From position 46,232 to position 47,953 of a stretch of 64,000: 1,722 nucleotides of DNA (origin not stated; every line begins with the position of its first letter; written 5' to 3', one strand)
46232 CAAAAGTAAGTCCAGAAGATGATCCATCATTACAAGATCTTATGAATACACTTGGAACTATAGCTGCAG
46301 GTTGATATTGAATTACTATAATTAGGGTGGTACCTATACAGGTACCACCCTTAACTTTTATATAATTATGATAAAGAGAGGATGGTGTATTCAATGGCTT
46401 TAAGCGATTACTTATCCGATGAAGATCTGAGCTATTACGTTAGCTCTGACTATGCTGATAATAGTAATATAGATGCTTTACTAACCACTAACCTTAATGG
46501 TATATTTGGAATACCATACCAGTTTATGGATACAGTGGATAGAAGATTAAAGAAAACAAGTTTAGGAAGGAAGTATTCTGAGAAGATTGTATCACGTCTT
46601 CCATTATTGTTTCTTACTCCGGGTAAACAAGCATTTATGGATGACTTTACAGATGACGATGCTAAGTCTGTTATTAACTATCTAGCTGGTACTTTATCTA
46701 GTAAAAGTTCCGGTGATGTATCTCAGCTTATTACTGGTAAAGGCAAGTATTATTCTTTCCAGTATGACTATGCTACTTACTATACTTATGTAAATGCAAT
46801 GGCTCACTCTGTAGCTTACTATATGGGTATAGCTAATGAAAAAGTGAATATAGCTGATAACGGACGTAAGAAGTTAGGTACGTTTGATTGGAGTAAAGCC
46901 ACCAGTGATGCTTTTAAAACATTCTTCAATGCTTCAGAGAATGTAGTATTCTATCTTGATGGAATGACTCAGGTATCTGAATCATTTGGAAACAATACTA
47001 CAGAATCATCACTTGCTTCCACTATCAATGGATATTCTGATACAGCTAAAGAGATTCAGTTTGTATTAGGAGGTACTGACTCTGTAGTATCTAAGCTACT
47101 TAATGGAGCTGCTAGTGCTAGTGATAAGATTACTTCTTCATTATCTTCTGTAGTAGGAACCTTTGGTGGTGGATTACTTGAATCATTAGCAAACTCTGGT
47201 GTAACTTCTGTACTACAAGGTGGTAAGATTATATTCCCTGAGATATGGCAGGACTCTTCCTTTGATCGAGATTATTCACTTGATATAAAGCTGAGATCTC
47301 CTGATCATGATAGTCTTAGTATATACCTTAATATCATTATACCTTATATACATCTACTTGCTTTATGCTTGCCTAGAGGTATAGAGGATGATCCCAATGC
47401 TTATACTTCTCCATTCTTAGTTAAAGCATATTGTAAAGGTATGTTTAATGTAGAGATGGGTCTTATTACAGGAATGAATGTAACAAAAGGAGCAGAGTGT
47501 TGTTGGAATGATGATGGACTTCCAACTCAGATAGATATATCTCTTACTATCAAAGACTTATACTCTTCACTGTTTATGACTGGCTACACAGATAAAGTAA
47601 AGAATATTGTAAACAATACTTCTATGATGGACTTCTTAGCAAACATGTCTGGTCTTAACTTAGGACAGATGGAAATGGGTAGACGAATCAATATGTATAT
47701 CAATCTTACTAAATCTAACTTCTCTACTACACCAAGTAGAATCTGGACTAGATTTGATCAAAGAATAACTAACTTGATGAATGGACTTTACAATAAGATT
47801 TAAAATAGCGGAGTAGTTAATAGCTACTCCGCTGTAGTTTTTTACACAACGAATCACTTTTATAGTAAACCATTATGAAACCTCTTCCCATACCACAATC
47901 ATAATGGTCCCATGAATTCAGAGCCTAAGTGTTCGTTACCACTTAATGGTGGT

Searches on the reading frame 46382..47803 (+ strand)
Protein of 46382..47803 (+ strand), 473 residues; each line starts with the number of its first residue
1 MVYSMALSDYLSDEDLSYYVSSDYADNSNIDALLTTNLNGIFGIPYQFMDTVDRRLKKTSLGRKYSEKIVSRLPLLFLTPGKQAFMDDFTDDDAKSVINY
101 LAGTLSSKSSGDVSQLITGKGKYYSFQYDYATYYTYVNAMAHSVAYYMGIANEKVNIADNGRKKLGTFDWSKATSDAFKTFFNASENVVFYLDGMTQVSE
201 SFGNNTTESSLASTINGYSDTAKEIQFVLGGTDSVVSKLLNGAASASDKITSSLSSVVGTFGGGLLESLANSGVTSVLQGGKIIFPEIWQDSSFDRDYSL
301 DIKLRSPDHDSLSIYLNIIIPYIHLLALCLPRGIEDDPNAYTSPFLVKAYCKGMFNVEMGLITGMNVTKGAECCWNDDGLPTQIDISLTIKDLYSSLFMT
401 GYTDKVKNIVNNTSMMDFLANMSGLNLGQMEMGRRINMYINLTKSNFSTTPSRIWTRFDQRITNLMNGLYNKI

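Call 11: search_protein_families(library=phrogs, proteins=[window:46382-47803:+], max_evalue=0.001)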
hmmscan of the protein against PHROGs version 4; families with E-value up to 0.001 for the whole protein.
window:46382-47803:+ (473 aa): 3 families
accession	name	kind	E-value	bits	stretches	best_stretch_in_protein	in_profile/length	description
phrog_20401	-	head and packaging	4.8e-53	181.5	1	64-446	124-450/473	virion structural protein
phrog_3181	-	unknown function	7.6e-39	134.8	1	184-447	409-671/703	-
phrog_16666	-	unknown function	0.00077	20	0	36-146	67-164/190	-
